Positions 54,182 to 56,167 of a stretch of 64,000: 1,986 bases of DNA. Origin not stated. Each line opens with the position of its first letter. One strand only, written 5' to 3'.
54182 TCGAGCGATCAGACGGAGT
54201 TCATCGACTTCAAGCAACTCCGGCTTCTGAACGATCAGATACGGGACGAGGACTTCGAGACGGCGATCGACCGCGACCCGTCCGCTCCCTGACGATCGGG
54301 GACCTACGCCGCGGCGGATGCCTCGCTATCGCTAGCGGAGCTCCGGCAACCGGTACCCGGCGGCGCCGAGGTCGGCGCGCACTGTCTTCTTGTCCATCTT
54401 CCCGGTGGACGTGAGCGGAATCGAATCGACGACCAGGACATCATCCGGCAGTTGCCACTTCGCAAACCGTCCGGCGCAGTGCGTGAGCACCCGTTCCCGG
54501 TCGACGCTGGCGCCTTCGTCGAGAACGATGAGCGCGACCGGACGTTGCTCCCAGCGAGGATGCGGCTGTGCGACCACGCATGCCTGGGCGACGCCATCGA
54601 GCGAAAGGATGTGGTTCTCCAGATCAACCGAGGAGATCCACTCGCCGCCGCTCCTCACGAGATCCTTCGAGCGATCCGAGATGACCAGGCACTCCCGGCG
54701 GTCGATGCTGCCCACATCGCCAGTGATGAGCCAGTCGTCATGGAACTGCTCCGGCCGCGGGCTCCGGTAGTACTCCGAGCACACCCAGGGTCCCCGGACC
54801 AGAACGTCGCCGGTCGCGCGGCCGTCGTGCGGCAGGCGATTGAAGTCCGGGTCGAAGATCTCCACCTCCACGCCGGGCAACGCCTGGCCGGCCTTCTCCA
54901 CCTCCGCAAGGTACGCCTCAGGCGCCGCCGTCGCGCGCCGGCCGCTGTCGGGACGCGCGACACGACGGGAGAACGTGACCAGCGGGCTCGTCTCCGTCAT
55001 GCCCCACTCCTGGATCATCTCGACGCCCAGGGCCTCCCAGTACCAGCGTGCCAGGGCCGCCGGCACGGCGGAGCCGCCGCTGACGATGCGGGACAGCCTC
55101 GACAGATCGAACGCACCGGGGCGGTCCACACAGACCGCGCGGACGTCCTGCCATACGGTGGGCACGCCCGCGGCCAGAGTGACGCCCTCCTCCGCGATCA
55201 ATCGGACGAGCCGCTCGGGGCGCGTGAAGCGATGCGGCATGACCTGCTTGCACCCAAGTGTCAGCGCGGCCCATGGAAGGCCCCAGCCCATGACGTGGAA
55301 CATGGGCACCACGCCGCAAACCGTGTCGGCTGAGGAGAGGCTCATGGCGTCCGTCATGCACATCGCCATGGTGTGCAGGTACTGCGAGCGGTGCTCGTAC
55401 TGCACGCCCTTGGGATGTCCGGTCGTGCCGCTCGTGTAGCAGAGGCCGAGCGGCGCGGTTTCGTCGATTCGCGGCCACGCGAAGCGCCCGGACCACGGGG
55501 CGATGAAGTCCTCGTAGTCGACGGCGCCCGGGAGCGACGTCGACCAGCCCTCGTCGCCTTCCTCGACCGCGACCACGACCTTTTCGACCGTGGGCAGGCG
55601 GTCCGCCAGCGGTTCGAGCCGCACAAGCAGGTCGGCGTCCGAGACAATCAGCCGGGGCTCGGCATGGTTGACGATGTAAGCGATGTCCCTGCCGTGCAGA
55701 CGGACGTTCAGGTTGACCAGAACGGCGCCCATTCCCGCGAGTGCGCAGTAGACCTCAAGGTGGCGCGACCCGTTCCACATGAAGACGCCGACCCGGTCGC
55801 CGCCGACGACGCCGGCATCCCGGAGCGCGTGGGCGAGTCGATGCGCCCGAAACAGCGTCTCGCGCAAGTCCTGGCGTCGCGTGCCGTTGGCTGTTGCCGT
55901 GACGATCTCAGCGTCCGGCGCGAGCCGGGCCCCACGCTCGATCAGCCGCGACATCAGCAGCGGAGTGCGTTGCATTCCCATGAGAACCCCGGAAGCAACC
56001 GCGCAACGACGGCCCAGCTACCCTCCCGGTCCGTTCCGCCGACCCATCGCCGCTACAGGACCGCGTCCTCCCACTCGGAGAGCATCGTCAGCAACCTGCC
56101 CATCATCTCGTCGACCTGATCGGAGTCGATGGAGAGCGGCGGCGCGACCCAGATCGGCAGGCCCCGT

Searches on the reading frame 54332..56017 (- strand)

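Call 42: search_protein_families(library=pfam, proteins=[window:54332-56017:-], max_evalue=0.00001)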
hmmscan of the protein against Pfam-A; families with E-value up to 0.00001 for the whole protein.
window:54332-56017:- (561 aa): 2 families
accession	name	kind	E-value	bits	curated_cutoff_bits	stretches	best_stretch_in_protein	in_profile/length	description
PF00501.34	AMP-binding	-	3.8e-76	256.8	29.9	1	27-417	2-384/384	AMP-binding enzyme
PF13193.12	AMP-binding_C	-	6.1e-17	62.7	24.5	1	466-540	2-76/76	AMP-binding enzyme C-terminal domain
